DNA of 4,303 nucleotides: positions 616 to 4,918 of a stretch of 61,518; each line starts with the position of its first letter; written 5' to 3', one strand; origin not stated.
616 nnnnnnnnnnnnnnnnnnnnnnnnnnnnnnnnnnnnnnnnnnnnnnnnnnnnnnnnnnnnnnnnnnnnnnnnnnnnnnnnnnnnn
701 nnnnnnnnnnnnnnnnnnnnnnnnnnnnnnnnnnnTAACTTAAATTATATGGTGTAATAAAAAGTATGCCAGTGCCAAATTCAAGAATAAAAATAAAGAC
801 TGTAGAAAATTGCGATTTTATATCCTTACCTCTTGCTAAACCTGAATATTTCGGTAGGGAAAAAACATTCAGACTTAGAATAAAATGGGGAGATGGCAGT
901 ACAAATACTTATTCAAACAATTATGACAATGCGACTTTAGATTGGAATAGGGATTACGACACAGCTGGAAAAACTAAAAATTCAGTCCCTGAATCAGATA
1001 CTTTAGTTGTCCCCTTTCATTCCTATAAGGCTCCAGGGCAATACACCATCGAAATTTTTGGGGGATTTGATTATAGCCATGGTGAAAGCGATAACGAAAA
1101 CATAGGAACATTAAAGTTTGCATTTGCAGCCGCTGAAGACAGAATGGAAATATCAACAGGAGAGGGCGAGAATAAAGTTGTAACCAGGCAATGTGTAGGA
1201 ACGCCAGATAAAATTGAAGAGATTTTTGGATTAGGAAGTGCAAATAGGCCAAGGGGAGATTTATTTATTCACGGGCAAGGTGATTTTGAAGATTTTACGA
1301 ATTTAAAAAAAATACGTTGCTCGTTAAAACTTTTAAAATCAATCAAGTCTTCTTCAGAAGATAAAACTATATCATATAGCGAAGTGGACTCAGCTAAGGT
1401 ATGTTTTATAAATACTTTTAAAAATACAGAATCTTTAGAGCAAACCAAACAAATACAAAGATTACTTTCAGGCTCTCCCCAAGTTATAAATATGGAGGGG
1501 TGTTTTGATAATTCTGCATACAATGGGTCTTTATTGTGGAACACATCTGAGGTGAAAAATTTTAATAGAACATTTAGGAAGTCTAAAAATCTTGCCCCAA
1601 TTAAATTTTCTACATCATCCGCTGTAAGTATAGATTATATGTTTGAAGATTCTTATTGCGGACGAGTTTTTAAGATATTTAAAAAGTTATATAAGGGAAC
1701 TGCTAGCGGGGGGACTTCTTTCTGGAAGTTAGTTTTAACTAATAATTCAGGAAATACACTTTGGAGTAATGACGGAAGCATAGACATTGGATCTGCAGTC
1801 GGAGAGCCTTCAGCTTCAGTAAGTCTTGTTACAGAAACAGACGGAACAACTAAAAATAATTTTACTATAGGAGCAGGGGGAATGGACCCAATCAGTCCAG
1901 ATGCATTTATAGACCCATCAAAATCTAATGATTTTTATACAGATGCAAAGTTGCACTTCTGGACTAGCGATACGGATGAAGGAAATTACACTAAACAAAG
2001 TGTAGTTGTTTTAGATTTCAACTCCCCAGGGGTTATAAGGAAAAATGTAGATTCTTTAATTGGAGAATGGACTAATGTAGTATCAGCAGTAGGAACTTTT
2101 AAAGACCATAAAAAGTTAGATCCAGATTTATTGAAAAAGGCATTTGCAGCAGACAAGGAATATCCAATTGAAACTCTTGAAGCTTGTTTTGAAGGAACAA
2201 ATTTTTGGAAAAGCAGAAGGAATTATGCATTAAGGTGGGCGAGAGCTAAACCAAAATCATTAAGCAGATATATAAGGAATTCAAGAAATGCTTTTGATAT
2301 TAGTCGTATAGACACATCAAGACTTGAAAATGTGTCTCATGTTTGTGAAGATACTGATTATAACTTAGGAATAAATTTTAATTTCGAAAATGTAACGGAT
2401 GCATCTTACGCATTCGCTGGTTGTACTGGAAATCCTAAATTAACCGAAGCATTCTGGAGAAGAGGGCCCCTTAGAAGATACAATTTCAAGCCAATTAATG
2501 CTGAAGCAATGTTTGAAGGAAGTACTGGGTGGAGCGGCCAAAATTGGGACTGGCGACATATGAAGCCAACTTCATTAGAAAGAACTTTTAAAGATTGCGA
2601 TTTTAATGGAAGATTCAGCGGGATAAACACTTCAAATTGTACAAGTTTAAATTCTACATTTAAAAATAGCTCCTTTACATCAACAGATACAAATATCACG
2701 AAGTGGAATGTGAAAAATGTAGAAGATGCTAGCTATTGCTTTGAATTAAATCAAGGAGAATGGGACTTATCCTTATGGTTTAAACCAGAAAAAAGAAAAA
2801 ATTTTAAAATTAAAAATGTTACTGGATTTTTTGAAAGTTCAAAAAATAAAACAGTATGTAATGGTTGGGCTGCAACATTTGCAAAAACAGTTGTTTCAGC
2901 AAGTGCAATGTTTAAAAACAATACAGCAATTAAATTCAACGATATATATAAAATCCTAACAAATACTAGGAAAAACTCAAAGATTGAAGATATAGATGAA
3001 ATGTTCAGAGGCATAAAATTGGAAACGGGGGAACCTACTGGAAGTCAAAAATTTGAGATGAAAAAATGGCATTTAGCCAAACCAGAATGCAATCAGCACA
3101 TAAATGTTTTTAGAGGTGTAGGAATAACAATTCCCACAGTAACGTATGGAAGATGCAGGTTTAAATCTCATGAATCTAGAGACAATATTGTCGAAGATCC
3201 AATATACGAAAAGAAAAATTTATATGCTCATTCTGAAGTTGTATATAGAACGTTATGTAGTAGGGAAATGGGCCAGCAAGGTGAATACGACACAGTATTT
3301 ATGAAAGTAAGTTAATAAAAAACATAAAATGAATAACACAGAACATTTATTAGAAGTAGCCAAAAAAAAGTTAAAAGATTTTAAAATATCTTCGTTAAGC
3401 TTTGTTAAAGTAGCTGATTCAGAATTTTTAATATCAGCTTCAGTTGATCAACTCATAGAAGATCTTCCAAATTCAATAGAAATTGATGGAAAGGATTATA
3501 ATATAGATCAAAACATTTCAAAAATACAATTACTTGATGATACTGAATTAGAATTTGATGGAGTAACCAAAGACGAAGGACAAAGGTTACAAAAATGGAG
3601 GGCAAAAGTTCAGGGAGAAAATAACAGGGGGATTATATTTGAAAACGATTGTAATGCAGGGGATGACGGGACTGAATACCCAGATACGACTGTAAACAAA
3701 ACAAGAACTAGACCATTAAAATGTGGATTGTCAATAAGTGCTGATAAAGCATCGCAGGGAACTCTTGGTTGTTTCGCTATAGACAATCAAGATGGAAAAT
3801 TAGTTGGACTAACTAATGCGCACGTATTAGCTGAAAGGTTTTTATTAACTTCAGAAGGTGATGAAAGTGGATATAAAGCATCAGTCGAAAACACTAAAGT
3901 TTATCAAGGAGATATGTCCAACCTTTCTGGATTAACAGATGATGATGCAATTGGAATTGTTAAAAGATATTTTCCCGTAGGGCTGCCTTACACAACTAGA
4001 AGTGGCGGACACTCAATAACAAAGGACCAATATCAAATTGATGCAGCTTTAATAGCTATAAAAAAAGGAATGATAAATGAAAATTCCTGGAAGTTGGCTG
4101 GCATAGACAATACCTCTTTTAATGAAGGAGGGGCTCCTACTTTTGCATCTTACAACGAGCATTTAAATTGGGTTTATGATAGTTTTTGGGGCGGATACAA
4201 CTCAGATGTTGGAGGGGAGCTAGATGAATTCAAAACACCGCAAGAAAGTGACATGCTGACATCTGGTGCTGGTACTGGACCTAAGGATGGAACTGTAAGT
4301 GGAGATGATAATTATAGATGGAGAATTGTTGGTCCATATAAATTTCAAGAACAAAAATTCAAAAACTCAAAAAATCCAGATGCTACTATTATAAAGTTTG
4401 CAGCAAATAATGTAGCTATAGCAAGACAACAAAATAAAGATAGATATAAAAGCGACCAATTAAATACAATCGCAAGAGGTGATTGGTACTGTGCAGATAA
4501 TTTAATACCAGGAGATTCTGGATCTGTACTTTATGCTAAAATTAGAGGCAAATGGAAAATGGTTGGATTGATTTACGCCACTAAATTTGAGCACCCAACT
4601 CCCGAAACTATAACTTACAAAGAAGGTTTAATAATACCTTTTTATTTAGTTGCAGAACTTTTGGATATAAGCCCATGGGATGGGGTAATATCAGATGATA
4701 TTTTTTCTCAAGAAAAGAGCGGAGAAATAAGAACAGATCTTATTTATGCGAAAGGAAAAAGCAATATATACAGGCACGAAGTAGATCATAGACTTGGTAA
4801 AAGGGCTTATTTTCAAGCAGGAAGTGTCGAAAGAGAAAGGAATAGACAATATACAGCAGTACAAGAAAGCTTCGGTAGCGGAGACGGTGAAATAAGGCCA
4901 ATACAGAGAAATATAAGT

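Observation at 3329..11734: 2,801-aa protein combining an N-terminal trypsin-like serine protease with PKD-like, Ca-binding and DUF285/BspA-like repeat modules, encoded just upstream of the head genes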

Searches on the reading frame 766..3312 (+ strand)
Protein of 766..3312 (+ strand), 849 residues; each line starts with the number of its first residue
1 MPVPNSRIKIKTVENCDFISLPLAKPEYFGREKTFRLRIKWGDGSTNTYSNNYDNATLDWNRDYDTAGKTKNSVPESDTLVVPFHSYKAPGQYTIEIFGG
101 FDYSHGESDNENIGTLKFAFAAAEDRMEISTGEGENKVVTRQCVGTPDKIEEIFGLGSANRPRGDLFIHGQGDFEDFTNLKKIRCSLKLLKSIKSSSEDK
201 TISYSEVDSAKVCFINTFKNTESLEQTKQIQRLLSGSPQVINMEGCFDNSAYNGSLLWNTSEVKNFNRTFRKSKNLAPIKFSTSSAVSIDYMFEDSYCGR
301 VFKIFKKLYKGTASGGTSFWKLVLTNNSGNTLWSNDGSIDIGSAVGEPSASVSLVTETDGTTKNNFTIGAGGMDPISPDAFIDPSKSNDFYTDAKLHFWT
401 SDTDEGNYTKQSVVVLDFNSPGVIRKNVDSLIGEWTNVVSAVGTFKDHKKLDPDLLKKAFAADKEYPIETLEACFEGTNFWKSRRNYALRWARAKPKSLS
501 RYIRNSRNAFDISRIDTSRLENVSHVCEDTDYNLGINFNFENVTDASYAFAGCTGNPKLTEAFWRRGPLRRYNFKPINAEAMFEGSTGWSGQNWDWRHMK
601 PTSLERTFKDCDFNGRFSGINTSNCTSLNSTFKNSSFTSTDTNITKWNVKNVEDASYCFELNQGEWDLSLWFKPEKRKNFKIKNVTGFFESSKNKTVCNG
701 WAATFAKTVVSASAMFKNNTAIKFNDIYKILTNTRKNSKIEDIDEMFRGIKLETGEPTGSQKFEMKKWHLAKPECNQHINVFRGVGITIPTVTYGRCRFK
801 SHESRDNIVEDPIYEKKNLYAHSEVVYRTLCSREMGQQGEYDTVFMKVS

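Call 8: search_protein_families(library=phrogs, proteins=[window:766-3312:+], max_evalue=0.001)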
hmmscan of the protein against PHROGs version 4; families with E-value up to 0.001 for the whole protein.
window:766-3312:+ (849 aa): 0 families

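Call 9: search_protein_families(library=pfam, proteins=[window:766-3312:+], max_evalue=0.01)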
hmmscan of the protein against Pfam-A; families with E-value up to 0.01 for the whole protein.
window:766-3312:+ (849 aa): 1 family
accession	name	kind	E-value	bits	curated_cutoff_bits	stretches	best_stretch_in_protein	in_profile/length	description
PF03382.20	DUF285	-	5.7e-14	52.3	25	2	580-671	4-95/120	Mycoplasma protein of unknown function, DUF285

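Call 84: search_protein_families(library=ncbifam, proteins=[window:766-3312:+], max_evalue=0.1)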
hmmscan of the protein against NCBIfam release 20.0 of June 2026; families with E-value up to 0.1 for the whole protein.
window:766-3312:+ (849 aa): 1 family
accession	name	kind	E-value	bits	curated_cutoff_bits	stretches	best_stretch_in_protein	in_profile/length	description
NF058578.1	CPR_pilus_PamR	equivalog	0.057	12.3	300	0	31-78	177-224/297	pilus system RbmA-like protein PamR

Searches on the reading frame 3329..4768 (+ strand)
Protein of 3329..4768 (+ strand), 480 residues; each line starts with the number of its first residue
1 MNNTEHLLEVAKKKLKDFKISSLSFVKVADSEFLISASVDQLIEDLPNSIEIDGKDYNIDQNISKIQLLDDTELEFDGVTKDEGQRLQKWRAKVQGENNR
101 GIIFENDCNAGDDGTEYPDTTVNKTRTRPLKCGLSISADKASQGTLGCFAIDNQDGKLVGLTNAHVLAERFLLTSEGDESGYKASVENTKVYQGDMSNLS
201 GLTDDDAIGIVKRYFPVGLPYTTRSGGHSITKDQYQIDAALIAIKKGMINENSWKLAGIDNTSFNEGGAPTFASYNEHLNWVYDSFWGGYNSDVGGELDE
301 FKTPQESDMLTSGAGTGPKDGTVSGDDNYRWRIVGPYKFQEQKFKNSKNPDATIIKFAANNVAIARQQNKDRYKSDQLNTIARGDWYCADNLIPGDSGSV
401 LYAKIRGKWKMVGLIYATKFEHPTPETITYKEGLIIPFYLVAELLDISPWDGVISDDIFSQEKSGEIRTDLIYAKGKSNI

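Call 16: search_solved_structures(query=window:3329-4768:+, max_evalue=10, show_alignments=3)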
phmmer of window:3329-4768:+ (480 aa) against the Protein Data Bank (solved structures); distinct sequences matched with E-value up to 10: 3.
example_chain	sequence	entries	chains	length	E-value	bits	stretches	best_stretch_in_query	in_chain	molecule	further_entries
5wqz_A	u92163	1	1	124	1.7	10.6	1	108-148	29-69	Putative uncharacterized protein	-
6nez_A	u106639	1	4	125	1.8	10.6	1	108-148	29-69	Uncharacterized protein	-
5k29_A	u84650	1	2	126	1.8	10.6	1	108-148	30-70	uncharacterized protein BDF5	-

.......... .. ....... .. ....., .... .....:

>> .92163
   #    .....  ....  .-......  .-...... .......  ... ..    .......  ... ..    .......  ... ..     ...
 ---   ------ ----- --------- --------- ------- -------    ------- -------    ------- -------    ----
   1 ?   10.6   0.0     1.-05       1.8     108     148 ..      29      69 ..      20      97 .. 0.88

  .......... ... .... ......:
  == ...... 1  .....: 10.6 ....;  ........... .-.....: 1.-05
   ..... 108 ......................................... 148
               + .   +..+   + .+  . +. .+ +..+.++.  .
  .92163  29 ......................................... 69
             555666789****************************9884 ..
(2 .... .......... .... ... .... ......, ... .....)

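Call 41: predict_structure(alignment_id=A3)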
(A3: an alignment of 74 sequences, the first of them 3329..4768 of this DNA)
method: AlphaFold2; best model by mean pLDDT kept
length: 480 residues; sequences in the alignment: 74
mean_pLDDT: 80.1   pTM: 0.83
mean pLDDT of the five models: 80.1, 79.8, 78.5, 77.6, 77.2
residues with pLDDT >= 90: 214; 70-90: 123; 50-70: 101; < 50: 42
segments of 3 or more residues with pLDDT < 50: 73-95, 97-100, 287-296
pLDDT, mean of each block of 10 residues (from residue 1): 81 92 78 85 93 95 74 45 44 44 56 64 97 97 96 98 93 74 75 95 97 89 76 75 98 97 96 92 61 44 73 94 73 70 66 67 75 52 66 93 95 92 81 90 96 97 90 70
secondary structure, 60 per line:
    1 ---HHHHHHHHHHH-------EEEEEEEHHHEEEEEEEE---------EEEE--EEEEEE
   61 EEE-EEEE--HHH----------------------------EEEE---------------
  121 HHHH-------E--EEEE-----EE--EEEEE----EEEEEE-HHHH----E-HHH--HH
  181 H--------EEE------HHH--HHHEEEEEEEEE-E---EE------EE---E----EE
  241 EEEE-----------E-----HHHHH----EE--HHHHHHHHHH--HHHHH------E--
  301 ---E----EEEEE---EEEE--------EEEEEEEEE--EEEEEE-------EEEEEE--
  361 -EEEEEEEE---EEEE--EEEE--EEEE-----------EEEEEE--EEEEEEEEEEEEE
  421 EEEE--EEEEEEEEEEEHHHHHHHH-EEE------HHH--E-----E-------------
elements in order: H4-14 E22-28 E32-39 E49-52 E55-63 E65-68 E102-105 H121-124 E135-138 E148-152 E157-162 H164-167 E190-192 E207-215 E239-244 H262-266 H275-284 H287-291 E309-313 E317-320 E329-337 E340-345 E353-358 E362-369 E373-376 E379-382 E385-388 E400-405 E408-424 E427-437 H438-445 E447-449

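Call 43: fold_search(model_id=the predicted structure, library=pdb)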
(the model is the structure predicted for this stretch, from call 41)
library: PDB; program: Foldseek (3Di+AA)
matches with E <= 10: 517; with E <= 0.001: 131
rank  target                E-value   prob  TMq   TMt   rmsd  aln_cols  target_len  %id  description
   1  8pmi_A                4.6e-11  1.00  0.40  0.45  11.7       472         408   13  Structure of Nal1 indica cultivar IR64, construct 36-458 in presence of peptide from FZP protein (released 2024-04-17)
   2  8pmi_B                1.5e-10  1.00  0.38  0.43  11.9       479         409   14  Structure of Nal1 indica cultivar IR64, construct 36-458 in presence of peptide from FZP protein (released 2024-04-17)
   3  8pmm_B                1.5e-10  1.00  0.36  0.41  10.5       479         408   12  Structure of Nal1 protein, allele SPIKE from japonica rice, construct 31-458 (released 2024-04-17)
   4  8pmg_C                1.9e-10  1.00  0.38  0.45  10.4       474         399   12  Structure of Nal1 indica cultivar IR64, construct 36-458 (released 2024-04-17)
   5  8pmg_E                2.0e-10  1.00  0.38  0.45  10.3       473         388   13  Structure of Nal1 indica cultivar IR64, construct 36-458 (released 2024-04-17)
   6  8pmm_C                2.1e-10  1.00  0.38  0.44  11.2       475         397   13  Structure of Nal1 protein, allele SPIKE from japonica rice, construct 31-458 (released 2024-04-17)
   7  8pn2_A                2.7e-10  1.00  0.39  0.46   9.3       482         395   12  CryoEM structure of Nal1 protein, allele IR64, from Oryza sativa indica cultivar (released 2024-04-17)
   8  8pml_A                3.3e-10  1.00  0.37  0.43  10.3       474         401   13  Structure of Nal1 protein , SPIKE allele from japonica rice, construct 46-458 (released 2024-04-17)
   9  8pmm_A                3.9e-10  1.00  0.41  0.46   9.0       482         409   12  Structure of Nal1 protein, allele SPIKE from japonica rice, construct 31-458 (released 2024-04-17)
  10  8has_B                4.4e-10  1.00  0.44  0.57   8.2       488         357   11  NARROW LEAF 1-close from Japonica (released 2024-05-01)
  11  8pmg_A                4.4e-10  1.00  0.37  0.43  10.6       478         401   13  Structure of Nal1 indica cultivar IR64, construct 36-458 (released 2024-04-17)
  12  8pmg_F                5.5e-10  1.00  0.38  0.44  10.5       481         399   13  Structure of Nal1 indica cultivar IR64, construct 36-458 (released 2024-04-17)
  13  7y77_C                6.2e-10  1.00  0.36  0.44  10.3       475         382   13  Crystal structure of rice NAL1 (released 2023-07-12)
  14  8has_F                6.9e-10  1.00  0.38  0.49  11.5       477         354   13  NARROW LEAF 1-close from Japonica (released 2024-05-01)
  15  8pmg_B                6.9e-10  1.00  0.38  0.46  10.2       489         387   13  Structure of Nal1 indica cultivar IR64, construct 36-458 (released 2024-04-17)
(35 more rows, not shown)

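Call 44: search_solved_structures(query=A3, max_evalue=10, show_alignments=3)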
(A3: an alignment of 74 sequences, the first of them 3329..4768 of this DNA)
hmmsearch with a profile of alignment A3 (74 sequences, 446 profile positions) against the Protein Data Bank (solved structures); distinct sequences matched with E-value up to 10: 29.
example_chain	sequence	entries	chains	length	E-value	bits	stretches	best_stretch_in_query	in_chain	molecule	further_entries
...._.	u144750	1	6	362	3.6e-09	38.9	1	24-149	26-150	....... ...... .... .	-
8pme_A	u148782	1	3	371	3.9e-09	38.8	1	24-149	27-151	Narrow leaf 1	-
8hat_F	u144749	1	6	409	4.8e-09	38.5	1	24-149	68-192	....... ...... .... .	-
8pml_A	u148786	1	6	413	5e-09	38.5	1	24-149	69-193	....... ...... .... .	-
7y77_A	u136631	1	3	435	5.3e-09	38.4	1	24-149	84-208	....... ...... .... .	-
8pmm_A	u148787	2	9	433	5.9e-09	38.2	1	24-149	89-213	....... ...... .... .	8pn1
8pmg_A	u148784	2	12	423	6.3e-09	38.2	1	24-149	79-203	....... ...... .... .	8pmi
8has_A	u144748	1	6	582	1.5e-08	36.9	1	24-149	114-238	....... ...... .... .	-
8pn2_A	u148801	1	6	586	1.8e-08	36.7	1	24-149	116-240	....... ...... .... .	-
8gph_A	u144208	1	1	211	0.017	17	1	309-344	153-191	Peptidase C3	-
8got_A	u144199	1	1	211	0.021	16.6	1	309-344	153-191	Peptidase C3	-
6l0t_A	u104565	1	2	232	0.026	16.4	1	309-344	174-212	3C PROTEASE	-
1afq_C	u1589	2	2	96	0.03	16.2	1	308-354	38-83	BOVINE GAMMA-CHYMOTRYPSIN | Chymotrypsinogen A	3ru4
1ab9_C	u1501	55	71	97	0.03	16.1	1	308-354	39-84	GAMMA-CHYMOTRYPSIN | BOVINE CHYMOTRYPSIN | ALPHA-CHYMOTRYPSIN A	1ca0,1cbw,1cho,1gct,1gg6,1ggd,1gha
1dlk_B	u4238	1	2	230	0.16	13.7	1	309-353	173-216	Thrombin heavy chain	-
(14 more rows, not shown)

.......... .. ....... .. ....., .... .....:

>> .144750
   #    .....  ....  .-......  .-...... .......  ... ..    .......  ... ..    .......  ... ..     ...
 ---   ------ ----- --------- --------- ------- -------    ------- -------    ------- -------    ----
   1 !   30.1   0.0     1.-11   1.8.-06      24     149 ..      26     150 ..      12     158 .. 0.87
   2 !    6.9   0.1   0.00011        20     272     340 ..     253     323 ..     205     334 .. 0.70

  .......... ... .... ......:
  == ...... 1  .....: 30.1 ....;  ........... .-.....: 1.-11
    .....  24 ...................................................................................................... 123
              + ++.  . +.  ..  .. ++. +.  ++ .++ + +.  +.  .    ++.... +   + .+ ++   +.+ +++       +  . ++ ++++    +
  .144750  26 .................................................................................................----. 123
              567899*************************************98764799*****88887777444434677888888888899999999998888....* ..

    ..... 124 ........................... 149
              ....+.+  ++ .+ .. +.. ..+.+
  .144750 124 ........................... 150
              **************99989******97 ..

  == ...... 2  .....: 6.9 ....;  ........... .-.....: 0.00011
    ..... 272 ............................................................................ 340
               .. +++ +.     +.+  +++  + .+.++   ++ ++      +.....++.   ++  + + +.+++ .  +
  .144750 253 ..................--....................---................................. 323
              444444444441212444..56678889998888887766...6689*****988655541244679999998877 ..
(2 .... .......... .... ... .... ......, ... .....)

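Call 72: fold_search(model_id=the predicted structure, library=viral)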
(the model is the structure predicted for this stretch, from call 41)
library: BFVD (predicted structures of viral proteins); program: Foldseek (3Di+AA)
matches with E <= 10: 286; with E <= 0.001: 7
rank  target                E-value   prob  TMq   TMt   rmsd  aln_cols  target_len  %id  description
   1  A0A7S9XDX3            1.8e-25  1.00  0.63  0.67   7.4       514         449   19  Uncharacterized protein [Virus NIOZ-UU157]
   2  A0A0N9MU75            5.7e-12  1.00  0.43  0.61   7.7       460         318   14  (no name in the UniProt tables at hand)
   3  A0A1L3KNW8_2          1.9e-04  0.91  0.23  0.15  20.3       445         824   12  (no name in the UniProt tables at hand)
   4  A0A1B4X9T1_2          3.2e-04  0.99  0.28  0.14  16.6       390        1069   12  (no name in the UniProt tables at hand)
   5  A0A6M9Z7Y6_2          8.3e-04  0.97  0.22  0.12  10.7       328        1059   11  Genome polyprotein [Riboviria sp.]
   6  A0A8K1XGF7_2          8.8e-04  0.99  0.26  0.13  11.1       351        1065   11  (no name in the UniProt tables at hand)
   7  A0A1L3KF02            8.8e-04  0.94  0.21  0.14  11.6       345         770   10  (no name in the UniProt tables at hand)
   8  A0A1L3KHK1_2          1.0e-03  0.94  0.22  0.15   9.0       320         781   10  (no name in the UniProt tables at hand)
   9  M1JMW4                1.3e-03  0.89  0.23  0.28  13.2       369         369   12  (no name in the UniProt tables at hand)
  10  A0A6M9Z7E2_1          1.4e-03  0.99  0.24  0.11   9.2       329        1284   12  Polyprotein [Riboviria sp.]
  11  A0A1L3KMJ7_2          1.6e-03  0.96  0.26  0.12  15.6       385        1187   10  (no name in the UniProt tables at hand)
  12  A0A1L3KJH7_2          1.8e-03  0.94  0.21  0.11  11.1       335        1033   12  (no name in the UniProt tables at hand)
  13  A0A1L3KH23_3          3.0e-03  0.97  0.27  0.13   9.2       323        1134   11  (no name in the UniProt tables at hand)
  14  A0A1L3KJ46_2          4.3e-03  0.72  0.22  0.09  15.8       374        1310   13  (no name in the UniProt tables at hand)
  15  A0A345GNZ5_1          4.3e-03  0.63  0.23  0.12  26.6       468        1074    9  (no name in the UniProt tables at hand)
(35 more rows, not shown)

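Call 110: find_homologous_proteins(query=A3, max_evalue=0.00001)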
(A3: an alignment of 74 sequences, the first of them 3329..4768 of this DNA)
Query A3 (74 sequences) (480 aa, profile of the alignment): 15 proteins with E <= 0.00001 among 8000 candidates.
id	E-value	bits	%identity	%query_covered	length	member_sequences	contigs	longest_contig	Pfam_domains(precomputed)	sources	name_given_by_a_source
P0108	2.1e-133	463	24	71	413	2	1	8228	-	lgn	-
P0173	4.3e-119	416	33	30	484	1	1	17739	-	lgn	-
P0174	4.6e-84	301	23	64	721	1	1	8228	-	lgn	-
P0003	1.3e-80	289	52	99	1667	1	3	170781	-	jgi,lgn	jgi:hypothetical protein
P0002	1.0e-79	286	50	100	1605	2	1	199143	-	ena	-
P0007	2.2e-79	285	48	100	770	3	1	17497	-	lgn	-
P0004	3.2e-79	285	52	99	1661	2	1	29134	-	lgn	-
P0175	1.9e-69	253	25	64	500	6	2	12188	-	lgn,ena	-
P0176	2.6e-23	100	48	8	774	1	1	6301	-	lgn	-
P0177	4.6e-21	93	43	11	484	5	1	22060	-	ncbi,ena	-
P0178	1.7e-11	62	43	10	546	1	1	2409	-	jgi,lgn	jgi:hypothetical protein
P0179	1.7e-7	48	41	11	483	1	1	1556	-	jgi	jgi:hypothetical protein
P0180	5.7e-7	47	37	18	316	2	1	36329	-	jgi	-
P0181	9.1e-7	46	38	12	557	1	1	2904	-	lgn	-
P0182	2.7e-6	44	45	8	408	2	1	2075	-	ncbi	-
